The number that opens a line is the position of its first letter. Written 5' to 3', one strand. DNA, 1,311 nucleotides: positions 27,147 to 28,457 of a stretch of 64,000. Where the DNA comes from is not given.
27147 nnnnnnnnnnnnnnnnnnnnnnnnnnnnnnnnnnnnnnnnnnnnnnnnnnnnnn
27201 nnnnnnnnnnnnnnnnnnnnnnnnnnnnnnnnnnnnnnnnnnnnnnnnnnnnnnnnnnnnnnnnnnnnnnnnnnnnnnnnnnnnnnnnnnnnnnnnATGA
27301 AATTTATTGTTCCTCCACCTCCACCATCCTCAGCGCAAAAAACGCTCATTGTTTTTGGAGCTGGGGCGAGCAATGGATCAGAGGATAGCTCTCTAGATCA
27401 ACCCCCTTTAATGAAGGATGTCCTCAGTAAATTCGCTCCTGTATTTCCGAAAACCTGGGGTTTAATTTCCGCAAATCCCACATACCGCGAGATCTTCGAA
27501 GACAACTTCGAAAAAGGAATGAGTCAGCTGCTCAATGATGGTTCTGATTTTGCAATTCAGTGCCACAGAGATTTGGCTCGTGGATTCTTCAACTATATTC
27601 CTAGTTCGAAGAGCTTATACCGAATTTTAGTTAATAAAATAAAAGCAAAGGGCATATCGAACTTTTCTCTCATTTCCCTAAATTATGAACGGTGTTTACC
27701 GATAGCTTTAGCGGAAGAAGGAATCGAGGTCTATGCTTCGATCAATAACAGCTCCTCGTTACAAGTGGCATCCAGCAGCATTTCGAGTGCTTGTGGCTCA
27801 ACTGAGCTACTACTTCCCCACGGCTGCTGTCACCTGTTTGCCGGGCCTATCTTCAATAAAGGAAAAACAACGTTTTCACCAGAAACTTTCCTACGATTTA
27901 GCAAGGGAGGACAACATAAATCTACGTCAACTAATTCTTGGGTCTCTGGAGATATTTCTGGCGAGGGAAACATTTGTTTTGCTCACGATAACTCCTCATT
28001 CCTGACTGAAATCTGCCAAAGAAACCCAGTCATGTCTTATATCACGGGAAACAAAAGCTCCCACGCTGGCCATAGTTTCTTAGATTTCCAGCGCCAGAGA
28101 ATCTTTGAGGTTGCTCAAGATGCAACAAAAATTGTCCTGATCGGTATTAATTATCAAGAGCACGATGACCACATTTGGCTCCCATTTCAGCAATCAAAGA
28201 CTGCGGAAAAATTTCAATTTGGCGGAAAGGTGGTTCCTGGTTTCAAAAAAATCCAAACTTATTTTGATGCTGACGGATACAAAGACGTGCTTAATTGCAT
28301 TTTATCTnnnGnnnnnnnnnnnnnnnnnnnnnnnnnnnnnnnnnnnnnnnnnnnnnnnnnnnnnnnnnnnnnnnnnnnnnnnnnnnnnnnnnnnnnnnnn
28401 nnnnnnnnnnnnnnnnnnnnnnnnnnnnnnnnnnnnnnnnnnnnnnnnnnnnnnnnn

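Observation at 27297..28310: AT-rich SIR2_2-like gene wedged between a symporter and the LigD genes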

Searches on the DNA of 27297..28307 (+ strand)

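Call 76: search_dna_similar(query=L193:10001-10900:+, collection=ecoli_genomes, mode=near, max_rows=8)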
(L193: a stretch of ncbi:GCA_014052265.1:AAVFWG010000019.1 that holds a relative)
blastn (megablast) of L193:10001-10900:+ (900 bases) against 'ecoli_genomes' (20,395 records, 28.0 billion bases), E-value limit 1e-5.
Records with a match: 1; places in all: 1; records where one place covers at least 80% of the query: 1.
Genomes with a match: 1 of 5426; with a place that covers at least 80% of the query: 1. Places per genome that has any: lowest 1, median 1, highest 1. On chromosomes: 1 places; on plasmids: 0.
Best place of each record, by identity: >=99% 1.
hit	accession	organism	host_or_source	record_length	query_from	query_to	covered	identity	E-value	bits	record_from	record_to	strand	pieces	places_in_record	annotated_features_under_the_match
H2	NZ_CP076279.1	Escherichia coli strain SA53-3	Bubalus bubalis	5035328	1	900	100%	99.6%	0e+0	1640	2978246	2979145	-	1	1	SIR2 family protein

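Call 79: get_annotated_region(hit=H2, flank=5000)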
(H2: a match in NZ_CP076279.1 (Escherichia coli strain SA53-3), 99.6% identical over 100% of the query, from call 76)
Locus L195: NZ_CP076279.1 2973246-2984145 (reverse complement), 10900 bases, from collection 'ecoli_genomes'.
description: Escherichia coli strain SA53-3 chromosome, complete genome
organism: Escherichia coli strain SA53-3 (NCBI taxid 562)
replicon: chromosome; assembly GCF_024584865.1
host: Bubalus bubalis; source: missing; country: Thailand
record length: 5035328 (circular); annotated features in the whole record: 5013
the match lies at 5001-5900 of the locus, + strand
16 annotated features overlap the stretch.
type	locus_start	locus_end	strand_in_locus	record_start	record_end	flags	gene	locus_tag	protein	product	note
CDS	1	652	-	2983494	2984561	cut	-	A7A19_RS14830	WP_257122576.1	phage major capsid protein, P2 family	-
CDS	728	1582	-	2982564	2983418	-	-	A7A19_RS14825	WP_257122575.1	GPO family capsid scaffolding protein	-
CDS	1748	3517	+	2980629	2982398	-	-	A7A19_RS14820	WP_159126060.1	terminase ATPase subunit family protein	-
CDS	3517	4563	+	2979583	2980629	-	-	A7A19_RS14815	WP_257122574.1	phage portal protein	-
CDS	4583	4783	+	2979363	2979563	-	-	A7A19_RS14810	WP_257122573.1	hypothetical protein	-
CDS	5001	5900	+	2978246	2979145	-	-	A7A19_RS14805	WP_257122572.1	SIR2 family protein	-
CDS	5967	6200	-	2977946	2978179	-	-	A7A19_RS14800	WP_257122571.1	DinI family protein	-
CDS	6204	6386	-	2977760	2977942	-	-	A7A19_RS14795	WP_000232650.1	hypothetical protein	-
CDS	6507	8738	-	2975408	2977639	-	-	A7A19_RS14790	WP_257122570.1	replication endonuclease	-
CDS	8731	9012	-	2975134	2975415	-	-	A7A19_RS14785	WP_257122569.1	DUF5405 family protein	-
CDS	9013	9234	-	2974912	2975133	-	-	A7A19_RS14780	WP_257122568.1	TraR/DksA family transcriptional regulator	-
CDS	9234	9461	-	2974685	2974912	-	-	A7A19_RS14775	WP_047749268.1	DUF2732 domain-containing protein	-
CDS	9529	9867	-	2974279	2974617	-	-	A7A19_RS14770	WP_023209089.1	DUF5347 domain-containing protein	-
CDS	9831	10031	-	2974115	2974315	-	-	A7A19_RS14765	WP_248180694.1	phage filamentation protein Fil family protein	-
CDS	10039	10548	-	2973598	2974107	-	-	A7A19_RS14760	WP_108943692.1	phage regulatory CII family protein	-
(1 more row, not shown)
